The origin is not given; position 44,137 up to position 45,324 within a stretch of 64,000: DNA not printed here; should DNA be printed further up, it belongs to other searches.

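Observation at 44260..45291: Very AT-rich membrane-protein gene inserted antisense between the functionally linked tRNA-modification genes miaB and miaA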

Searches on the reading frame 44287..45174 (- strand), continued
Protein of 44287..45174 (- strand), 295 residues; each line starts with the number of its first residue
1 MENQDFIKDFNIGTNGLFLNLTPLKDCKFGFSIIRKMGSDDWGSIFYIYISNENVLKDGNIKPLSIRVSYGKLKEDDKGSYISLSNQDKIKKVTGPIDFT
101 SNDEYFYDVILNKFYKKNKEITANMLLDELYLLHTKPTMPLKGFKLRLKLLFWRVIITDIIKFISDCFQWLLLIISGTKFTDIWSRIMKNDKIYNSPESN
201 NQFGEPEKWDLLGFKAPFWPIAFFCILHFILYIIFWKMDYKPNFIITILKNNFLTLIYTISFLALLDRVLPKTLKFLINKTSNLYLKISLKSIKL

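Call 46: search_protein_families(library=padloc, proteins=[L091:3319-5484:+, L091:5847-6575:+, L091:6656-9328:+, L090:589-1248:+, L090:2411-3394:+, L090:3396-4505:+, L092:2099-2602:+, L092:4058-4615:+, L087:3367-5130:+, L087:6281-6877:+], max_evalue=0.001)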
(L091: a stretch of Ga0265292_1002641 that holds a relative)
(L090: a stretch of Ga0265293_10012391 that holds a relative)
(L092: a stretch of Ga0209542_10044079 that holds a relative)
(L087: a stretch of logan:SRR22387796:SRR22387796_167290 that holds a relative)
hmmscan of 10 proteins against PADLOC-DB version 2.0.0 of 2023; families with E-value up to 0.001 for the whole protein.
L091:3319-5484:+ (721 aa): 55 families (the best 25 are shown)
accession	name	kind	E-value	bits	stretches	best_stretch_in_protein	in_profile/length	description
PDLC03633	MTase_III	-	2e-112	374.9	3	36-251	20-236/616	Type III methyltransferase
PDLC03354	MTase_II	-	4.7e-53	178.7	2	34-268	23-230/425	Type II methyltransferase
PDLC03636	MTase_III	-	1.2e-41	141.2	3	166-264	96-194/575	Type III methyltransferase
PDLC03339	MTase_II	-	6.7e-41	138.4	1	116-397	22-272/399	Type II methyltransferase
PDLC03300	MTase_II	-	8e-40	134.8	2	313-396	193-276/302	Type II methyltransferase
PDLC03644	MTase_III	-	5.3e-35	119.2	2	87-259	38-201/542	Type III methyltransferase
PDLC03638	MTase_III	-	1.2e-34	117.7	1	152-434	419-723/816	Type III methyltransferase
PDLC03299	MTase_II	-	1.4e-32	111.4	2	315-397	176-258/296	Type II methyltransferase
PDLC03635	MTase_III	-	1.6e-32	111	2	87-261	218-369/708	Type III methyltransferase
PDLC03634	MTase_III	-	5.3e-31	106.2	2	36-313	58-305/621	Type III methyltransferase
PDLC03371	MTase_II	-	6.8e-30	102.5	1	117-396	30-252/260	Type II methyltransferase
PDLC03632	MTase_III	-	2e-24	83.7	2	85-245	160-319/983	Type III methyltransferase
PDLC03641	MTase_III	-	4e-21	73.2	2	86-262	103-278/657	Type III methyltransferase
PDLC03637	MTase_III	-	4.4e-19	66.5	1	87-246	121-266/513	Type III methyltransferase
PDLC03265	MTase_II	-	1.5e-18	65.4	2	333-396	265-328/333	Type II methyltransferase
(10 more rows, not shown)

L091:5847-6575:+ (242 aa): 0 families

L091:6656-9328:+ (890 aa): 4 families
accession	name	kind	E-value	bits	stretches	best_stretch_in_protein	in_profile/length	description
PDLC03648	REase_III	-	1e-20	71.5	1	284-531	130-360/871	Type III restriction enzyme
PDLC03647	REase_III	-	1.9e-12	44.2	1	451-525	476-550/989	Type III restriction enzyme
PDLC03649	REase_III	-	1.3e-09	34.5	1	428-524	447-537/973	Type III restriction enzyme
PDLC03659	mREase_IV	-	2.1e-05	20.6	1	474-526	504-554/945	Type IV methyl-directed restriction enzyme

L090:589-1248:+ (219 aa): 0 families

L090:2411-3394:+ (327 aa): 1 family
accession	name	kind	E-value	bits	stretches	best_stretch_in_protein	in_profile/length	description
PDLC03297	MTase_II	-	2.1e-114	380.4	1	5-326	6-328/332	Type II methyltransferase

L090:3396-4505:+ (369 aa): 3 families
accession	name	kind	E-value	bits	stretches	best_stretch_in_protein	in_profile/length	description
PDLC03418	REase_II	-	1.4e-129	430.5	1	1-369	1-372/372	Type II restriction enzyme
PDLC03877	NsnA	-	3.3e-27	93.7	1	29-159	62-205/385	-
PDLC04027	PD-T4-2_A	-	6.8e-11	39.8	1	29-93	49-114/363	-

L092:2099-2602:+ (167 aa): 1 family
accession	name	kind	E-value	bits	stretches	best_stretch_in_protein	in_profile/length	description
PDLC05008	PDC-S36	-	6.1e-05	20.9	1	39-104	197-263/280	-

L092:4058-4615:+ (185 aa): 0 families

L087:3367-5130:+ (587 aa): 25 families
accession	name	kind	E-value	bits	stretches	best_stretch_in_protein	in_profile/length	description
PDLC04157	HEC-06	-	2.5e-65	219.1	1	24-586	19-556/558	-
PDLC04154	HEC-06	-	4.7e-61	205.1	1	10-586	7-565/569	-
PDLC04155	HEC-06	-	2.2e-54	182.9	1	10-586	5-559/562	-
PDLC02687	Orf5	-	1.8e-49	166.9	1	13-526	4-509/543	Orf5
PDLC02693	Orf5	-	3.4e-43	146.5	1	26-585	7-542/543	Orf5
PDLC02700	Orf5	-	3.4e-38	129.7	1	20-585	6-555/555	Orf5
PDLC02695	Orf5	-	4.7e-32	109.1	1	10-539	3-566/601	Orf5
PDLC02699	Orf5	-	4.6e-31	106.1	2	181-525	163-495/530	Orf5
PDLC02691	Orf5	-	2.1e-27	93.9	2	10-105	3-99/579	Orf5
PDLC02686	Orf5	-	1.3e-23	81.3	1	14-585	7-566/566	Orf5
PDLC02698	Orf5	-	1e-22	78.6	2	180-443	193-440/573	Orf5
PDLC02692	Orf5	-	4.3e-21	73.2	2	25-240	5-219/558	Orf5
PDLC02701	Orf5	-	9.1e-20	68.7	1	10-538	3-558/596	Orf5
PDLC02690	Orf5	-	9.1e-19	65.7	1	28-282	10-266/531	Orf5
PDLC02689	Orf5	-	2.1e-17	60.9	1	11-250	2-229/558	Orf5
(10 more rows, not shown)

L087:6281-6877:+ (198 aa): 0 families

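Call 53: list_cluster_members(proteins=[P0006, P0007, P0009, P0010, P0013, P0020, P0034, P0050, P0080, P0120])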
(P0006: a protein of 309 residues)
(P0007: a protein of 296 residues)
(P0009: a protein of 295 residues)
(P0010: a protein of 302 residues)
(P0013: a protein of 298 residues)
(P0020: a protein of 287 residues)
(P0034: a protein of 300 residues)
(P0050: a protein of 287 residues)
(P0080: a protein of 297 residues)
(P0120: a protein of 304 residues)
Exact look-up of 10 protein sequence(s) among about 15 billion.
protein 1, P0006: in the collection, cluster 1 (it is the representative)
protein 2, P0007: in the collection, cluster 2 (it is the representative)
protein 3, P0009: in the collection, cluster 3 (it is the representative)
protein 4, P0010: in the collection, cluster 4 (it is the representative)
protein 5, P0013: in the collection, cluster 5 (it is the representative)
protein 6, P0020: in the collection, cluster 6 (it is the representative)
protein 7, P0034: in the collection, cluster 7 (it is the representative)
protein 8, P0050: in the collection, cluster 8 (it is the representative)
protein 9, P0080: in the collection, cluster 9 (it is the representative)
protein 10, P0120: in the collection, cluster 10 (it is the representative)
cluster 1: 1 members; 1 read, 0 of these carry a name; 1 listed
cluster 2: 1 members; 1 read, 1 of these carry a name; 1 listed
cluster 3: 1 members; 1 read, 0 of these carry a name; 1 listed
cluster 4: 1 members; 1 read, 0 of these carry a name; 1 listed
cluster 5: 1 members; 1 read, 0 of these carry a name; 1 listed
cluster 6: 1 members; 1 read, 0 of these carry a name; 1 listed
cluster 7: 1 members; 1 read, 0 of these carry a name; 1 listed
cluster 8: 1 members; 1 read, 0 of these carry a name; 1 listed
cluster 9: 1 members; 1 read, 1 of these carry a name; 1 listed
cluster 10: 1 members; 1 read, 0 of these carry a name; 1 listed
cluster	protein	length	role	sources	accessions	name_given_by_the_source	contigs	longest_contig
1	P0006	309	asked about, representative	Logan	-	-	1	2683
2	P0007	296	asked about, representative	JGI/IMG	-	hypothetical protein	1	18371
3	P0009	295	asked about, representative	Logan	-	-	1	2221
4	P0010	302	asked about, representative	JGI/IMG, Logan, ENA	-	-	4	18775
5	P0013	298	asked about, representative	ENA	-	-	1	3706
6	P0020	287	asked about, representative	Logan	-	-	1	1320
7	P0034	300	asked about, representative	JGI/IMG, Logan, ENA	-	-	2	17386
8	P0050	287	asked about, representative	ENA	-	-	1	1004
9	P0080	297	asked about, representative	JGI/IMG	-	hypothetical protein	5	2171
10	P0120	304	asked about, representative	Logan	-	-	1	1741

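Call 54: find_encoding_contigs(protein=P0007, flank=9000, max_places=2)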
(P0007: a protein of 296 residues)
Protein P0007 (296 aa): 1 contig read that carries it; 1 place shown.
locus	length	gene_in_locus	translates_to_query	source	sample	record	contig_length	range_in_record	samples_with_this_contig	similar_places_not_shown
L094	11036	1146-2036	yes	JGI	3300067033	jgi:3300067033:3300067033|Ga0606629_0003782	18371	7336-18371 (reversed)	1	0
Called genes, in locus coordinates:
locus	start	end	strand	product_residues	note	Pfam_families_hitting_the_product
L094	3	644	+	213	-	?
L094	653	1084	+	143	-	PF02823:ATP-synt_DE_N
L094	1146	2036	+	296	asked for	-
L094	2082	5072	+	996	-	PF00580:UvrD-helicase, PF13245:AAA_19, PF13604:AAA_30 (faint), PF13361:UvrD_C, PF13538:UvrD_C_2 (faint), PF12705:PDDEXK_1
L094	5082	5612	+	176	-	PF06414:Zeta_toxin (faint), PF13238:AAA_18, PF13671:AAA_33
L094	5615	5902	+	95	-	PF05258:DciA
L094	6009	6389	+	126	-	-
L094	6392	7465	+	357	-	PF06723:MreB_Mbl, PF00022:Actin (faint), PF00012:HSP70, PF14450:FtsA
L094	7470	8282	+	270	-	PF04085:MreC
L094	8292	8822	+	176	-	-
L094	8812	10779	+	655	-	PF03717:PBP_dimer, PF00905:Transpeptidase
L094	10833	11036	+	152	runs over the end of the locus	PF03449:GreA_GreB_N, PF01272:GreA_GreB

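Call 55: find_encoding_contigs(protein=P0010, flank=9000, max_places=2)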
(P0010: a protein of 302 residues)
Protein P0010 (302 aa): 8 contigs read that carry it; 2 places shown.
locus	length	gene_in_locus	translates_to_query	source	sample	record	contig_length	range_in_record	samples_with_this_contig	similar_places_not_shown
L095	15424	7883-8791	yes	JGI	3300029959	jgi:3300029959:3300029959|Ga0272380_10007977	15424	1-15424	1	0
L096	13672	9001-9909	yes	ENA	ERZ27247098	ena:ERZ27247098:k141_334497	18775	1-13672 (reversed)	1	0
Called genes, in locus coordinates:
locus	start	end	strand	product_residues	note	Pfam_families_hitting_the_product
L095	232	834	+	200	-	-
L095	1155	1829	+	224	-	-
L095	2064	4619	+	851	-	PF13588:HSDR_N_2, PF00270:DEAD, PF04851:ResIII, PF18766:SWI2_SNF2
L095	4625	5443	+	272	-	PF04383:KilA-N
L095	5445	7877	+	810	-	PF02384:N6_Mtase, PF01170:UPF0020, PF13847:Methyltransf_31 (weak), PF20473:MmeI_Mtase (weak), PF07669:Eco57I, PF01420:Methylase_S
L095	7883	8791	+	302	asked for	-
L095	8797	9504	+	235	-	-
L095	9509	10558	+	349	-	PF04326:SLFN_AlbA_2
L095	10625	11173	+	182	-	PF13875:DUF4202, PF01966:HD (weak)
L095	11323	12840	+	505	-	PF13353:Fer4_12, PF04055:Radical_SAM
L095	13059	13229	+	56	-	-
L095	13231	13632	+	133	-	-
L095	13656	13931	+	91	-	-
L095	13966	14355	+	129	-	-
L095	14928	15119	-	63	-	-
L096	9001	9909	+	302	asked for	-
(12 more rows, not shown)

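Call 56: find_encoding_contigs(protein=P0034, flank=9000, max_places=2)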
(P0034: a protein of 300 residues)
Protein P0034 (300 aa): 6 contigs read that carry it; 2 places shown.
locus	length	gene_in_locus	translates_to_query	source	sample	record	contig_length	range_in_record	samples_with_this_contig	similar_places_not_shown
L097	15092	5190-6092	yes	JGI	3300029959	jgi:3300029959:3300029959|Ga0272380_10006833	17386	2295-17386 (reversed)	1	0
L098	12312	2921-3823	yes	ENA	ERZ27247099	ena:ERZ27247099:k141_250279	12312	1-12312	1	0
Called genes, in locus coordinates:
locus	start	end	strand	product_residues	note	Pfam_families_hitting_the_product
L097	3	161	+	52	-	?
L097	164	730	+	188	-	PF06559:DCD_N, PF22569:DCD_C, PF22769:DCD, PF00692:dUTPase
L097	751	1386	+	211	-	PF01712:dNK, PF02223:Thymidylate_kin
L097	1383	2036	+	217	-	PF01791:DeoC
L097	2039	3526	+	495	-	PF02934:GatB_N, PF02637:GatB_Yqey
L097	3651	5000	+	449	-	PF00912:Transgly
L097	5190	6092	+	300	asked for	-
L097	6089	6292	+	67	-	-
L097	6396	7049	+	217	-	-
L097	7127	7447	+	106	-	-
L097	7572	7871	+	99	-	-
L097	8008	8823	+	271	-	-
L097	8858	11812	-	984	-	PF00133:tRNA-synt_1, PF09334:tRNA-synt_1g (faint), PF08264:Anticodon_1, PF19302:DUF5915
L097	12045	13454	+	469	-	PF28494:GlyRS_ins_1 (faint), PF00587:tRNA-synt_2b, PF03129:HGTP_anticodon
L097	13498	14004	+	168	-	PF13302:Acetyltransf_3, PF13420:Acetyltransf_4, PF00583:Acetyltransf_1, PF13673:Acetyltransf_10, PF13508:Acetyltransf_7, PF08445:FR47 (weak)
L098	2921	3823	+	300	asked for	-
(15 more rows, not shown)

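Call 57: predict_structure(alignment_id=A2)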
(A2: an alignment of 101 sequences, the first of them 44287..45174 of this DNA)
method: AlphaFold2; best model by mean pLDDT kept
length: 295 residues; sequences in the alignment: 101
mean_pLDDT: 92.6   pTM: 0.83
mean pLDDT of the five models: 92.6, 91.7, 91.6, 91.5, 90.8
residues with pLDDT >= 90: 252; 70-90: 26; 50-70: 17; < 50: 0
segments of 3 or more residues with pLDDT < 50: none
pLDDT, mean of each block of 10 residues (from residue 1): 87 85 95 90 96 97 97 94 74 89 97 97 96 96 96 96 97 95 91 64 84 94 97 98 97 97 97 96 96 92
secondary structure, 60 per line:
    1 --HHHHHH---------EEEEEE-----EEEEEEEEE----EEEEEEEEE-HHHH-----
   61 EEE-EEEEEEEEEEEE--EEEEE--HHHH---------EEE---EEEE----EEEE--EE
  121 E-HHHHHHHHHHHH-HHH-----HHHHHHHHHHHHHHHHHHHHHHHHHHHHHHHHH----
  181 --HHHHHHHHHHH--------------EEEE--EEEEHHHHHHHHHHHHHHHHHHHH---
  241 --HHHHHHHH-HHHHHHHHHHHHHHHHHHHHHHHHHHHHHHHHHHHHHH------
elements in order: H3-8 E18-23 E29-37 E42-50 H52-55 E61-63 E65-76 E79-83 H86-89 E99-101 E105-108 E113-116 E119-121 H123-134 H144-176 H183-193 E208-211 E214-217 H218-237 H243-250 H252-289
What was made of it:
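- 44287..45174 (-): ORF295: intact 295-aa gene, member of a large uncharacterised family of ~300-aa membrane proteins. AlphaFold pLDDT 92.6 (call 57).
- The structure is predicted with high confidence (call 57).
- Tried and rejected: I replaced it with a 101-sequence run (call 57).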

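Call 63: fold_search(model_id=the predicted structure, library=pdb)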
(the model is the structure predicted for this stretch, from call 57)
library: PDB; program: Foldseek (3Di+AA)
matches with E <= 10: 296; with E <= 0.001: 0
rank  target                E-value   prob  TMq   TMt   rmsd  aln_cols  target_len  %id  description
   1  8p94_V                1.3e-01  0.18  0.18  0.19  14.0       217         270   14  Cryo-EM structure of cortactin stabilized Arp2/3-complex nucleated actin branches (released 2024-01-03)
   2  8zkr_C                1.6e-01  0.08  0.12  0.08  27.3       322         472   10  Structure of Polycystin-1/Polycystin-2 complex with phosphatidic acid bound (released 2025-05-21)
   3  7pkq_N                3.3e-01  0.12  0.17  0.23  18.2       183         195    8  Small subunit of the Chlamydomonas reinhardtii mitoribosome (released 2023-06-14)
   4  6szw_C                5.0e-01  0.08  0.14  0.20  20.3       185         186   11  Asymmetric complex of Factor XII and kininogen with gC1qR/C1QBP/P32 is governed by allostery (released 2020-07-22)
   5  6yfa_AA               6.6e-01  0.13  0.14  0.22  11.3       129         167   10  Virus-like particle of bacteriophage AVE015 (released 2020-09-02)
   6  3msw                  9.9e-01  0.02  0.08  0.14  18.0       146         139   11  Crystal structure of a Protein with unknown function (BF3112) from Bacteroides fragilis NCTC 9343 at 1.90 A resolution (released 2010-06-09)
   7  1p32_A                1.1e+00  0.09  0.17  0.25  15.8       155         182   13  CRYSTAL STRUCTURE OF HUMAN P32, A DOUGHNUT-SHAPED ACIDIC MITOCHONDRIAL MATRIX PROTEIN (released 1999-04-06)
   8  4yhc_B                1.1e+00  0.04  0.10  0.08  17.9       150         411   12  Crystal structure of the WD40 domain of SCAP from fission yeast (released 2015-04-01)
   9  1yqf_E                1.5e+00  0.08  0.14  0.21  13.2       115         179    4  Hypothetical protein from leishmania major unknown function sequence homologue to human p32 protein (released 2005-02-22)
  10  1jbp_E                1.6e+00  0.06  0.09  0.08  11.5        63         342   16  Crystal Structure of the Catalytic Subunit of cAMP-dependent Protein Kinase Complexed with a Substrate Peptide, ADP an (released 2001-06-27)
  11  5n1o_A                1.6e+00  0.05  0.10  0.09  11.7        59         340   12  cAMP-dependent Protein Kinase A from Cricetulus griseus in complex with fragment like molecule 2-chloro-4-(chloromethy (released 2018-02-28)
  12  4dg2_E                1.7e+00  0.07  0.10  0.09  11.2        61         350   18  Crystal structure of myristoylated WT catalytic subunit of cAMP-dependent protein kinase in complex with SP20 (released 2012-06-06)
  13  5izj_A                1.8e+00  0.06  0.10  0.09  11.7        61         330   16  Complex of PKA with the bisubstrate protein kinase inhibitor ARC-1411 (released 2016-07-20)
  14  6b9p_A                1.8e+00  0.04  0.11  0.04  14.9       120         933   10  Structure of GH 38 Jack Bean alpha-mannosidase in complex with a 36-valent iminosugar cluster inhibitor (released 2018-09-26)
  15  4o22_A                1.9e+00  0.06  0.10  0.09  11.3        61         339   18  Binary complex of metal-free PKAc with SP20. (released 2014-05-28)
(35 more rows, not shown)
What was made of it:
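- On Curated protein families (Pfam-A, NCBIfam) and solved structures: Foldseek PDB: best E 0.13 (call 63).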

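Call 69: fold_search(model_id=the predicted structure, library=viral)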
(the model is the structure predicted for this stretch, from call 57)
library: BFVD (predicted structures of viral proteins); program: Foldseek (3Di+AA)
matches with E <= 10: 466; with E <= 0.001: 0
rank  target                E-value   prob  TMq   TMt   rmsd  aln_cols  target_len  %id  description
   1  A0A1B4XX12            9.7e-03  0.41  0.18  0.19  19.8       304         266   13  Uncharacterized protein [Tenacibaculum phage pT24]
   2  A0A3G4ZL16            5.8e-02  0.35  0.19  0.15   7.8       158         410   12  Uncharacterized protein [Terrestrivirus sp.]
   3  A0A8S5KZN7            1.8e-01  0.15  0.17  0.24  10.7       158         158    9  Coat protein [ssRNA phage SRR7976325_4]
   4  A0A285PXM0            2.6e-01  0.72  0.24  0.43   4.9       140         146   16  Uncharacterized protein [Cedratvirus lausannensis]
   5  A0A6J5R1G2            2.8e-01  0.33  0.15  0.25   7.7        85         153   15  Uncharacterized protein (Fragment) [uncultured Caudovirales phage]
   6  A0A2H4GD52            2.8e-01  0.06  0.12  0.11  23.8       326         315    8  RNA-dependent RNA polymerase (Fragment) [Molossus molossus bunyavirus]
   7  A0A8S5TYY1            2.9e-01  0.63  0.25  0.49   5.6       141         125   16  Uncharacterized protein [Siphoviridae sp. ctnPP24]
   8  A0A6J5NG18            3.7e-01  0.21  0.20  0.30   8.0       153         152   14  Uncharacterized protein [uncultured Caudovirales phage]
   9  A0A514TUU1            3.9e-01  0.33  0.22  0.42   9.4       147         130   10  Uncharacterized protein [Aeromonas phage PS1]
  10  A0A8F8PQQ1            3.9e-01  0.11  0.13  0.11  16.0       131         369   15  Transmembrane protein [Clandestinovirus]
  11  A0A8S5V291            4.6e-01  0.08  0.13  0.22  14.7       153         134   13  Uncharacterized protein [Myoviridae sp. ctJ2i1]
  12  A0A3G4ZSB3            4.9e-01  0.18  0.14  0.12  12.5       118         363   11  Uncharacterized protein [Edafosvirus sp.]
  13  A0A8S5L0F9            4.9e-01  0.16  0.17  0.26  11.2       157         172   13  Coat protein [ssRNA phage SRR5466369_1]
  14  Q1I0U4                5.2e-01  0.20  0.15  0.10   8.4        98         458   10  Putative non-structural protein 2 [Micromonas pusilla reovirus (isolate Netherlands/2005)]
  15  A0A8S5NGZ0            5.2e-01  0.15  0.18  0.29  14.7       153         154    9  Uncharacterized protein [Siphoviridae sp. ctRg81]
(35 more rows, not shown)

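Call 78: search_dna_similar(query=window:44287-45174:-, collection=phages, mode=protein, max_evalue=0.01)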
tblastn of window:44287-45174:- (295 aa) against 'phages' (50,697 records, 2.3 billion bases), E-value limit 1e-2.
No match.
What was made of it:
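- On Phage-derived gene (moron or prophage remnant): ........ tblastn: none (call 78).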

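Call 79: search_dna_similar(query=window:44287-45174:-, collection=plasmids, mode=protein, max_evalue=0.01)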
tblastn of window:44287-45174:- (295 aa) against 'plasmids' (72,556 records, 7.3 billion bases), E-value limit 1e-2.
No match.
